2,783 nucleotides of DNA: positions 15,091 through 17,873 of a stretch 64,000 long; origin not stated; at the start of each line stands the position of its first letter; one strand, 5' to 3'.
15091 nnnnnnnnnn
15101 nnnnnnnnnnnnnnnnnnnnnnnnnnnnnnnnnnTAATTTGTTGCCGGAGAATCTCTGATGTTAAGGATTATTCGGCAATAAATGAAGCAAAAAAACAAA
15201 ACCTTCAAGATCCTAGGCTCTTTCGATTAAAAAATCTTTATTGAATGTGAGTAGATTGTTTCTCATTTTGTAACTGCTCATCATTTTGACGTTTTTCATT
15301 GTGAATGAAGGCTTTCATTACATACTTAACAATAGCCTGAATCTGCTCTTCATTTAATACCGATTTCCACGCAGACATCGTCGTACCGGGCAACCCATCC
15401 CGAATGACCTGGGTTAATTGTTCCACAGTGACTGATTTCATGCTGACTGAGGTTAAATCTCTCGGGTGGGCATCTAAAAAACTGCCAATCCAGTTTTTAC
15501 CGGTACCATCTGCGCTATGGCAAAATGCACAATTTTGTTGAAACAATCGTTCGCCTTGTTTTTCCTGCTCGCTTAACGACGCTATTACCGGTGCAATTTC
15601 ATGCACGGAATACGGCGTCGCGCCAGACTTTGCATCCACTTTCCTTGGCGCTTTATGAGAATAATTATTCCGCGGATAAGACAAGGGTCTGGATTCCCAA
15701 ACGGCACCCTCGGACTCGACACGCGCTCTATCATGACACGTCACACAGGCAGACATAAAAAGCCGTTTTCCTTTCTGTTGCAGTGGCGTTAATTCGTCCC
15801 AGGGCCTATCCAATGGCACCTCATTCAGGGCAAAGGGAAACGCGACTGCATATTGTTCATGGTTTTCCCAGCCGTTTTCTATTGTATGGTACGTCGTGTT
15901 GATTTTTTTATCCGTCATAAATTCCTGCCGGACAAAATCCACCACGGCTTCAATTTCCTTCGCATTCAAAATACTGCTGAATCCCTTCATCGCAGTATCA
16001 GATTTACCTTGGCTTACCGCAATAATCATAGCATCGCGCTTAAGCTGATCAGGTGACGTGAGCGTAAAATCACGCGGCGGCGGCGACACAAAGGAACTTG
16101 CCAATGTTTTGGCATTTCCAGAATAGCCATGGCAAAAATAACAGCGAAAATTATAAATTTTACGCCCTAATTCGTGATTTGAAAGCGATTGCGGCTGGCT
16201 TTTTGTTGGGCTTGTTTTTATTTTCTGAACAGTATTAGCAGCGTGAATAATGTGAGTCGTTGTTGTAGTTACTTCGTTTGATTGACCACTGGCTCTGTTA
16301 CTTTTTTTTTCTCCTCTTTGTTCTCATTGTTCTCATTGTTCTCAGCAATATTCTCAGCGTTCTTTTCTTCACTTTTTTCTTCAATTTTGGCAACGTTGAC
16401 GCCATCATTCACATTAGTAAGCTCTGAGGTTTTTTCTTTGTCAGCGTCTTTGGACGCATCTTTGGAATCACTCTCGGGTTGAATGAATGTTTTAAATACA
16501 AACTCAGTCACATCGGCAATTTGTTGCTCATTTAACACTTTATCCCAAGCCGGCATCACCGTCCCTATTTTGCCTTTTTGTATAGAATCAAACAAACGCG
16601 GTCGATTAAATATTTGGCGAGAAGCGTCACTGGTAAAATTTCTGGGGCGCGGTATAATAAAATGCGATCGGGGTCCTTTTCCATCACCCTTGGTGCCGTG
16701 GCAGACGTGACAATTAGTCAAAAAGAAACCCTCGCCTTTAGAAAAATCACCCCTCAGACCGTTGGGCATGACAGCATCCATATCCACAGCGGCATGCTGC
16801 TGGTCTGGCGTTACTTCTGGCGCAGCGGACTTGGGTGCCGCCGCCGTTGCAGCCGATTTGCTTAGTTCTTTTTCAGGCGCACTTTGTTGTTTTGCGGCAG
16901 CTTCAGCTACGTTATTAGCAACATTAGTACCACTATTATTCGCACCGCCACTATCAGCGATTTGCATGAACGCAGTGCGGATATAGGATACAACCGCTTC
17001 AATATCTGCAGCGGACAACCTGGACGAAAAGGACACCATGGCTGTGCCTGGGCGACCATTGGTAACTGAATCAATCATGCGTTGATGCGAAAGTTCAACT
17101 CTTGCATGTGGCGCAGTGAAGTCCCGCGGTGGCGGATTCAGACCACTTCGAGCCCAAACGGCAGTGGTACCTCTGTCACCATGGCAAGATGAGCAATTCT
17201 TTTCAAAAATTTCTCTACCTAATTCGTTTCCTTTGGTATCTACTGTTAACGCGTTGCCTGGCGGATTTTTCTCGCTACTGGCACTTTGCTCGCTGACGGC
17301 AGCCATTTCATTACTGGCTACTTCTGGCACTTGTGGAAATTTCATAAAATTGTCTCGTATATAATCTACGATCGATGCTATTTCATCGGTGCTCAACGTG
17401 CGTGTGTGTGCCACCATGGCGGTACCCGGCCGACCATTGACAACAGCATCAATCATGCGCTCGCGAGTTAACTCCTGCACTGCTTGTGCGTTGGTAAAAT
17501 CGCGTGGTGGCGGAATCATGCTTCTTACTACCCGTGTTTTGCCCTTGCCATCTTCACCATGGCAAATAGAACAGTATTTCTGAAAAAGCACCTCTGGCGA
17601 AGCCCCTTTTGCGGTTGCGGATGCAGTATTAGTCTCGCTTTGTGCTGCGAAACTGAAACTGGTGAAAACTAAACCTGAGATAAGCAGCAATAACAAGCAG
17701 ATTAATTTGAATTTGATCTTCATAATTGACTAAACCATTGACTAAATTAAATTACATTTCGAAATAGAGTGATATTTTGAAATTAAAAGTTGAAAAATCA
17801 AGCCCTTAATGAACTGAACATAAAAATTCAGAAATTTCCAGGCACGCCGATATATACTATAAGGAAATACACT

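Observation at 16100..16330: A9 homopolymer at the end of the triheme cytochrome gene separates it from a start-less, signal-less cytochrome domain: probable -1 frameshift fusion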

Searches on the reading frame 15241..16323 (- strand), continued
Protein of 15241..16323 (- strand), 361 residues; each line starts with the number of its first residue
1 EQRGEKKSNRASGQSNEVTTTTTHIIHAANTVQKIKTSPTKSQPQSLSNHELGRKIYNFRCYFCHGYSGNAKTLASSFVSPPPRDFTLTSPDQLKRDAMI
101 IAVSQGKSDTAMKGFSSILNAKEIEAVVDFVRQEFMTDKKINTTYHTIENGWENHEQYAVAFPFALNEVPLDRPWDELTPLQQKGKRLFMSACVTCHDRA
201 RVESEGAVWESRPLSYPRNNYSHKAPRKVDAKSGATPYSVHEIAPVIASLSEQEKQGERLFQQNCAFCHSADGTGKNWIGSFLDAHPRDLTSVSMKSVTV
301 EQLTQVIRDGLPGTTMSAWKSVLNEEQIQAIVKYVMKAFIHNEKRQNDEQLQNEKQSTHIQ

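Call 17: find_encoding_contigs(protein=P0010, flank=3000, max_places=2)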
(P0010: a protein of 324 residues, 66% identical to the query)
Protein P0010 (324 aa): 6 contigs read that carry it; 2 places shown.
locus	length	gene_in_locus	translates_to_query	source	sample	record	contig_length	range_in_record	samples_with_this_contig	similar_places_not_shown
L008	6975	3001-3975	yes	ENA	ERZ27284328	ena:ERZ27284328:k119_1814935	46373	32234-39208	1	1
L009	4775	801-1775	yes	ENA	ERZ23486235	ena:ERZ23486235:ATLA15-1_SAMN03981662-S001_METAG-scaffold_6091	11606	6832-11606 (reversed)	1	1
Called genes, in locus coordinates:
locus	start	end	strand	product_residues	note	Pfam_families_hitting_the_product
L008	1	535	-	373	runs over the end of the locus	PF01436:NHL (faint), PF25021:TEN_NHL (faint), PF08450:SGL (faint), PF06739:SBBP (faint), PF02393:US22 (faint), PF17170:DUF5128 (weak)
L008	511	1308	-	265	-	PF14522:Cytochrome_C7 (faint), PF14537:Cytochrom_c3_2 (faint), PF09699:Paired_CXXCH_1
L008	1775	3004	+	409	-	PF13442:Cytochrome_CBB3, PF00034:Cytochrom_C, PF13442:Cytochrome_CBB3, PF00034:Cytochrom_C, PF13442:Cytochrome_CBB3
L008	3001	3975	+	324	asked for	PF14495:Cytochrom_C550 (faint), PF00034:Cytochrom_C (weak), PF13442:Cytochrome_CBB3, PF00034:Cytochrom_C, PF13442:Cytochrome_CBB3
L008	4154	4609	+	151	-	-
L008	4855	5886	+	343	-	PF01118:Semialdhyde_dh, PF22698:Semialdhyde_dhC_1, PF02774:Semialdhyde_dhC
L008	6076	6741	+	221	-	PF20567:DUF6776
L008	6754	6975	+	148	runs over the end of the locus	PF04519:Bactofilin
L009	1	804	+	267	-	?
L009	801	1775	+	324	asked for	PF14495:Cytochrom_C550 (faint), PF00034:Cytochrom_C (weak), PF13442:Cytochrome_CBB3, PF00034:Cytochrom_C, PF13442:Cytochrome_CBB3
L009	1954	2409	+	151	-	-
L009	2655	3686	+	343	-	PF01118:Semialdhyde_dh, PF22698:Semialdhyde_dhC_1, PF02774:Semialdhyde_dhC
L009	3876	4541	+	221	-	PF20567:DUF6776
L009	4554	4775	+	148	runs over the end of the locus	PF04519:Bactofilin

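Call 22: find_related_loci(query=A2, collection=genome_contigs, flank=3500)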
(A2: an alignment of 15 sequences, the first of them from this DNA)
Query A2 (312 aa) in genome_contigs; peptide patterns used: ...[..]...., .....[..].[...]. (x = any residue, [..] = any of these).
501 stretches matched a pattern; 418 encode a relative of the query (tblastn E <= 1e-3); the best 80 are kept; 80 distinct loci.
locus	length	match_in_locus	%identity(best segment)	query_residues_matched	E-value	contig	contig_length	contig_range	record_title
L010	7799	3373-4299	87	1-310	0e+0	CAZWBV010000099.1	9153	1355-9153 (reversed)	MAG TPA_asm: uncultured Gammaproteobacteria bacterium isolate SRP128015_co4_66 genome assembly, contig: NODE_1929_length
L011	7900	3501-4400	84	1-300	1e-180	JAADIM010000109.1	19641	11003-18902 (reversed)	MAG: Gammaproteobacteria bacterium isolate M_MetaBat.56 contig-127_5036, whole genome shotgun sequence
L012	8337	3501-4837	76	1-296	1e-164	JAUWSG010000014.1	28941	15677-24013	MAG: Gammaproteobacteria bacterium isolate CSMAG_2548 CSMAG_2548_k127_1878122_length_28941_cov_83.4601, whole genome sho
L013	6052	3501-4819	63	1-298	2e-133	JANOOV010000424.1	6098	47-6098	MAG: Gammaproteobacteria bacterium isolate VAR_43_metabat_102 VAR_43_k141_5378850, whole genome shotgun sequence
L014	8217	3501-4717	61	1-300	8e-133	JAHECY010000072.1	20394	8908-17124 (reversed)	MAG: Gammaproteobacteria bacterium isolate Ww183 NODE_4870_length_20394_cov_4.575100, whole genome shotgun sequence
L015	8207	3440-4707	62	1-296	5e-132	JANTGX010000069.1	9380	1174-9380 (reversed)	MAG: Gammaproteobacteria bacterium isolate bin10089 c_000000008376, whole genome shotgun sequence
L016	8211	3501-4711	63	1-294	3e-130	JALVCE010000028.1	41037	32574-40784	MAG: Chromatiales bacterium isolate 134-614_metabat1_scaf2bin.009 134-614_scaffold_162_c1, whole genome shotgun sequence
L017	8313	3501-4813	62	1-294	4e-129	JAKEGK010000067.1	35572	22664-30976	MAG: Gammaproteobacteria bacterium isolate PMV_4.23 PMV_4.23.k101_577936, whole genome shotgun sequence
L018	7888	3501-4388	61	1-296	5e-128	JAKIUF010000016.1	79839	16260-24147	MAG: Gammaproteobacteria bacterium isolate D100SM.bin.11 NODE_123_length_79839_cov_6.033132, whole genome shotgun sequen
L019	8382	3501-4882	60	1-292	9e-128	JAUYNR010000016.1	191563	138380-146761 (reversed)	MAG: Oxalobacteraceae bacterium isolate C4_concoct.bin.115_sub C4_k141_365006, whole genome shotgun sequence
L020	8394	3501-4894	58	1-299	6e-128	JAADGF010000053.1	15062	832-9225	MAG: Gammaproteobacteria bacterium isolate M_MetaBat.104 contig-127_9207, whole genome shotgun sequence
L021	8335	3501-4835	62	2-296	8e-128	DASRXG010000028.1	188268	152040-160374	MAG TPA_asm: Noviherbaspirillum sp. isolate SMAG_U12062 k141_26955, whole genome shotgun sequence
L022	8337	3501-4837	57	1-310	1e-127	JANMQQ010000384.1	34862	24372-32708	MAG: Gammaproteobacteria bacterium isolate OTE_51_metabat_186 OTE_51_k141_3200669, whole genome shotgun sequence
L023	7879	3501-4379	61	1-298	3e-127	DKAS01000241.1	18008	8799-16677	MAG TPA_asm: Proteobacteria bacterium UBA6920 UBA6920_contig_31514, whole genome shotgun sequence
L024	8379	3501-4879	58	1-305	4e-127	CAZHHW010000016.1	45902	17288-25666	MAG TPA_asm: uncultured Gammaproteobacteria bacterium isolate SRP193066_co2_437 genome assembly, contig: NODE_308_length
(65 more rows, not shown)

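Call 36: search_protein_families(library=ncbifam, proteins=[window:15241-16176:-], max_evalue=0.001)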
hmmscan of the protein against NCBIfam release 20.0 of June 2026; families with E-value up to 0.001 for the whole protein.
seq(312 aa): 15 families
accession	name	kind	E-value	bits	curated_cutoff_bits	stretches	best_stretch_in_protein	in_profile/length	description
NF045930.1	Cytc6PetJCyano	equivalog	2.8e-19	69.1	135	2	198-288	21-104/110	cytochrome c6 PetJ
TIGR00782.1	ccoP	equivalog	1.5e-16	60.6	179.95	1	204-289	106-192/285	cytochrome-c oxidase, cbb3-type subunit III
NF011054.0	PRK14486.1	equivalog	1.6e-13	50.9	447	1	190-288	201-289/294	putative bifunctional cbb3-type cytochrome c oxidase subunit II/cytochrome c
NF050122.1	bc1_QcrC_actin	exception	3.3e-11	43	200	1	202-289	38-117/253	cytochrome bc1 complex diheme cytochrome c subunit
TIGR03045.1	PS_II_C550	equivalog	2.4e-09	37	177.75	0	202-228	48-74/159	photosystem II cytochrome c-550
NF033864.1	cytochrome579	equivalog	1.2e-08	34.9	280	1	11-72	61-124/179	cytochrome 579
NF052248.1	SorU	equivalog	2.7e-08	33.9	100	0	213-286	6-72/72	SorU family sulfite dehydrogenase c-type cytochrome subunit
TIGR03872.1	cytochrome_MoxG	equivalog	2.6e-07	30.8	147.8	0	132-170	43-81/133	cytochrome c(L), periplasmic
NF040606.1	CytoC_perox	subfamily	3.3e-07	29.9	150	0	203-292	296-388/524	di-heme-cytochrome C peroxidase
TIGR04485.1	thiosulf_SoxX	equivalog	3.7e-07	30.8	61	0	215-288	4-77/78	sulfur oxidation c-type cytochrome SoxX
NF045773.1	cytochro_C550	exception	5.7e-07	29.5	125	1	203-287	47-117/118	cytochrome c550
NF045774.1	cytochro_C551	exception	1.7e-06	27.9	118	0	202-286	36-106/110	cytochrome c551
TIGR02603.1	CxxCH_TIGR02603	domain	1.8e-05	24.7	68.15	0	206-228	4-26/134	putative heme-binding domain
NF052246.1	SorB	equivalog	5.4e-05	23.2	93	0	206-223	18-35/80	SorB family sulfite dehydrogenase c-type cytochrome subunit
TIGR04494.1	c550_PedF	equivalog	0.00018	21.4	122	0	206-286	52-127/133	cytochrome c-550 PedF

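Call 38: find_related_loci(query=window:15241-16176:-, collection=metagenome_contigs, flank=2500)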
Query seq(312 aa) (312 aa) in metagenome_contigs; peptide patterns used: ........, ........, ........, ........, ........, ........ (x = any residue, [..] = any of these).
596 stretches matched a pattern; 476 encode a relative of the query (tblastn E <= 1e-3); the best 80 are kept; 80 distinct loci.
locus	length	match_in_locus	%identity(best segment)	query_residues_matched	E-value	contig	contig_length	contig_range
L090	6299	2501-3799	65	1-294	2e-136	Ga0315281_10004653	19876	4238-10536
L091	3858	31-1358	59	1-308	1e-136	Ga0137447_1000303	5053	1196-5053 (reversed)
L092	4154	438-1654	62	1-294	3e-136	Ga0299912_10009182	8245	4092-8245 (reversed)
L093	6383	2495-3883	64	1-300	4e-132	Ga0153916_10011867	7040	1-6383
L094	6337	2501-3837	64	1-296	3e-132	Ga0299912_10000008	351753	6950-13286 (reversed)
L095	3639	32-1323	59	1-299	9e-136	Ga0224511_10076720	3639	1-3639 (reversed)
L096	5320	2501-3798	60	1-298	2e-131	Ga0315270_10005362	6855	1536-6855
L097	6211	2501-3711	63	1-294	2e-130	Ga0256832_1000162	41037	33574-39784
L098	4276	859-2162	58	1-308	3e-132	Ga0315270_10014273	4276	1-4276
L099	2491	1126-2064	62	1-295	2e-136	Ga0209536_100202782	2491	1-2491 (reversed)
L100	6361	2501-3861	63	2-312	4e-129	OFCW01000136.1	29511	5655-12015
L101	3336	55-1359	61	1-298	2e-133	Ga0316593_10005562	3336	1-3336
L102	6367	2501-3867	60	1-294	8e-129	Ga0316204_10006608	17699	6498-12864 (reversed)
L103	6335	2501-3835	62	2-296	5e-128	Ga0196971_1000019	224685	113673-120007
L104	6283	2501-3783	62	1-291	2e-127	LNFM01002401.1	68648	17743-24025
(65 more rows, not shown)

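Call 46: find_encoding_contigs(protein=P0009, flank=2500, max_places=2)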
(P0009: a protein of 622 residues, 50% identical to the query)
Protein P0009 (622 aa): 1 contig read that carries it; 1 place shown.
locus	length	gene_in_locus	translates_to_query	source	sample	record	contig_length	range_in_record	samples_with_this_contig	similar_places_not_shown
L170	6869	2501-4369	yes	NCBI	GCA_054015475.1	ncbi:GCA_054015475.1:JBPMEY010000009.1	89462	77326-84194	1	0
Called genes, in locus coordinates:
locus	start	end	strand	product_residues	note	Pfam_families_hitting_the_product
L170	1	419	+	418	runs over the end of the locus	PF07494:Reg_prop (faint)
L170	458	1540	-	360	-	PF25021:TEN_NHL (faint), PF06739:SBBP (faint), PF01436:NHL (faint), PF08450:SGL (faint), PF17170:DUF5128 (weak)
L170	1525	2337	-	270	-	PF14522:Cytochrome_C7 (faint), PF14537:Cytochrom_c3_2 (faint), PF09699:Paired_CXXCH_1 (weak)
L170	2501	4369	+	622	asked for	PF13442:Cytochrome_CBB3, PF14495:Cytochrom_C550 (faint), PF00034:Cytochrom_C, PF13442:Cytochrome_CBB3, PF00034:Cytochrom_C, PF13442:Cytochrome_CBB3, PF00034:Cytochrom_C (weak), PF13442:Cytochrome_CBB3, +3 more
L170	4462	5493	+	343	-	PF01118:Semialdhyde_dh, PF22698:Semialdhyde_dhC_1, PF02774:Semialdhyde_dhC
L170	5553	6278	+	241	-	PF20567:DUF6776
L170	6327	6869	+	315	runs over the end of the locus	PF00246:Peptidase_M14, PF24827:AstE_AspA_cat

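Call 47: find_encoding_contigs(protein=P0004, flank=2500, max_places=2)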
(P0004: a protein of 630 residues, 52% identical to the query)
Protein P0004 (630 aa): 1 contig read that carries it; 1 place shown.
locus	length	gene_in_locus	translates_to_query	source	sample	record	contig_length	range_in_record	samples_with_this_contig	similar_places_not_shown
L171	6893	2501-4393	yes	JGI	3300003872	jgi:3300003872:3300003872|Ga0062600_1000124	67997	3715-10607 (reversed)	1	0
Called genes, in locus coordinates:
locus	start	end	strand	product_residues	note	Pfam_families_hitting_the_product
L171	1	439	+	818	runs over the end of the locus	PF00672:HAMP, PF00989:PAS, PF08448:PAS_4, PF13188:PAS_8 (weak), PF13426:PAS_9, PF00990:GGDEF, PF00563:EAL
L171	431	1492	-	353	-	PF01436:NHL (faint), PF17170:DUF5128 (faint), PF25021:TEN_NHL (faint), PF08450:SGL (faint)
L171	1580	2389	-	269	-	PF22113:Mtrc-MtrF_II-IV_dom (faint), PF14522:Cytochrome_C7 (faint), PF14537:Cytochrom_c3_2 (faint), PF09699:Paired_CXXCH_1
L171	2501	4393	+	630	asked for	PF00034:Cytochrom_C, PF13442:Cytochrome_CBB3, PF00034:Cytochrom_C (weak), PF13442:Cytochrome_CBB3, PF00034:Cytochrom_C, PF13442:Cytochrome_CBB3, PF00034:Cytochrom_C, PF13442:Cytochrome_CBB3, +2 more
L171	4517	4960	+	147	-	PF02635:DsrE (weak)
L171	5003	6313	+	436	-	PF07396:Porin_O_P (weak)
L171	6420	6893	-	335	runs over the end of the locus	-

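Call 50: search_solved_structures(query=window:15241-16176:-, max_evalue=0.001)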
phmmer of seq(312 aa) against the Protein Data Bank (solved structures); distinct sequences matched with E-value up to 0.001: 9.
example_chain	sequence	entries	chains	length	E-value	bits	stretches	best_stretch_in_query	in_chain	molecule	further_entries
8smr_G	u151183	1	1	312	6.2e-07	32.6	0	198-287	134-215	Cbb3-type cytochrome c oxidase subunit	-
6h5l_B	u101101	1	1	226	7.1e-07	32.4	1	205-292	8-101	Conserved hypothetical cytochrome protein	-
9g83_v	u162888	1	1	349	1e-06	31.9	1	206-287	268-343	Cbb3-type cytochrome c oxidase subunit CcoP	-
8snh_G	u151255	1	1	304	2e-06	30.9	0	206-288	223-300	Cbb3-type cytochrome c oxidase subunit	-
6xkx_p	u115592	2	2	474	2.5e-06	30.7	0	189-235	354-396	Cbb3-type cytochrome c oxidase subunit CcoP,Cytochrome c-type cyt cy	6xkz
3mk7_C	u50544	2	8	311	1.6e-05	28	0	206-288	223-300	Cytochrome c oxidase, cbb3-type, subunit P | Cbb3-type cytochrome c oxidase subunit CcoP1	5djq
7onc_A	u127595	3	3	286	8.2e-05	25.7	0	4-77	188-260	SAKe6BE | S6BE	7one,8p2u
8pjr_A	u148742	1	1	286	0.0002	24.4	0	4-77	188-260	SAKe6AC-LB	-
7op4_A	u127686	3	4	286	0.00029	23.9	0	4-77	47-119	SAKe6BE-3HH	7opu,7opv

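Call 64: find_encoding_contigs(protein=P0001, flank=1500, max_places=10)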
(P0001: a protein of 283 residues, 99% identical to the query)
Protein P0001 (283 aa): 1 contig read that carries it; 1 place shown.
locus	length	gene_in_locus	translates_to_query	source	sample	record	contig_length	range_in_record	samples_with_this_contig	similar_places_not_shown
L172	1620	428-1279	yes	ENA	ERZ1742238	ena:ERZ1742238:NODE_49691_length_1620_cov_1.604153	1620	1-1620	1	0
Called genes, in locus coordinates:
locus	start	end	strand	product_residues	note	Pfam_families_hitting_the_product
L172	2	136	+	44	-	?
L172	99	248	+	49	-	-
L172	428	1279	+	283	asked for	PF14495:Cytochrom_C550 (faint), PF00034:Cytochrom_C, PF13442:Cytochrome_CBB3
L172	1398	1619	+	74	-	?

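Call 76: predict_structure(alignment_id=A2)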
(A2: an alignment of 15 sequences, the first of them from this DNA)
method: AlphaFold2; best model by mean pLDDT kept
length: 312 residues; sequences in the alignment: 15
mean_pLDDT: 60.5   pTM: 0.41
mean pLDDT of the five models: 60.5, 60.4, 57.0, 56.3, 55.5
residues with pLDDT >= 90: 2; 70-90: 101; 50-70: 114; < 50: 95
segments of 3 or more residues with pLDDT < 50: 13-20, 26-30, 60-62, 144-150, 155-194, 216-238, 264-267
pLDDT, mean of each block of 10 residues (from residue 1): 67 47 49 61 83 69 63 85 82 57 58 63 73 69 46 43 30 40 37 55 83 53 41 43 68 79 52 78 83 60 61 50
secondary structure, 60 per line:
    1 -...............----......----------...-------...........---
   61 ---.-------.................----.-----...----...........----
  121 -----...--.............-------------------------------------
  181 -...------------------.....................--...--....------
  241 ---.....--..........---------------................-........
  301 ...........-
elements in order: H2-16 H22-26 H47-56 H72-88 H106-116 H131-143 H203-223 H231-234 H244-248 H251-260 H276-291 H293-311

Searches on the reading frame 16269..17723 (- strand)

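Call 36: search_protein_families(library=ncbifam, proteins=[window:16269-17723:-], max_evalue=0.001)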
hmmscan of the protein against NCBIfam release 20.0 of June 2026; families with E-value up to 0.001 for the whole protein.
window:16269-17723:- (484 aa): 14 families
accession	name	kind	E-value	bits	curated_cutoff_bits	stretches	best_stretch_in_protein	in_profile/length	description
TIGR00782.1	ccoP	equivalog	4.9e-25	88.4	179.95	3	160-250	197-280/285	cytochrome-c oxidase, cbb3-type subunit III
NF033864.1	cytochrome579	equivalog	1.3e-22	80.4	280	3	294-385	17-109/179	cytochrome 579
NF045930.1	Cytc6PetJCyano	equivalog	2.6e-22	78.8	135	3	166-248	28-102/110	cytochrome c6 PetJ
NF011054.0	PRK14486.1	equivalog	4.1e-20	72.5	447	2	157-250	206-289/294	putative bifunctional cbb3-type cytochrome c oxidase subunit II/cytochrome c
NF050122.1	bc1_QcrC_actin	exception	1e-13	51.2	200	1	8-260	10-219/253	cytochrome bc1 complex diheme cytochrome c subunit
TIGR03872.1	cytochrome_MoxG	equivalog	3.4e-09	36.9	147.8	0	43-125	47-121/133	cytochrome c(L), periplasmic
NF040606.1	CytoC_perox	subfamily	1.3e-08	34.6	150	0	160-274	292-388/524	di-heme-cytochrome C peroxidase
TIGR04485.1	thiosulf_SoxX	equivalog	2.1e-08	34.7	61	0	336-410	3-76/78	sulfur oxidation c-type cytochrome SoxX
NF045773.1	cytochro_C550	exception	6.2e-08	32.6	125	1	11-122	21-116/118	cytochrome c550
TIGR04494.1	c550_PedF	equivalog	4.6e-07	29.8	122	0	151-251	39-130/133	cytochrome c-550 PedF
TIGR03045.1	PS_II_C550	equivalog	7.7e-07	28.9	177.75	0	139-188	24-72/159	photosystem II cytochrome c-550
NF045774.1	cytochro_C551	exception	4.4e-06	26.6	118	0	12-63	8-62/110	cytochrome c551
NF052248.1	SorU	equivalog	1.6e-05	25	100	0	213-248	39-72/72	SorU family sulfite dehydrogenase c-type cytochrome subunit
TIGR03874.1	4cys_cytochr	equivalog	4.9e-05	23.1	161.75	0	334-349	40-55/143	c-type cytochrome, methanol metabolism-related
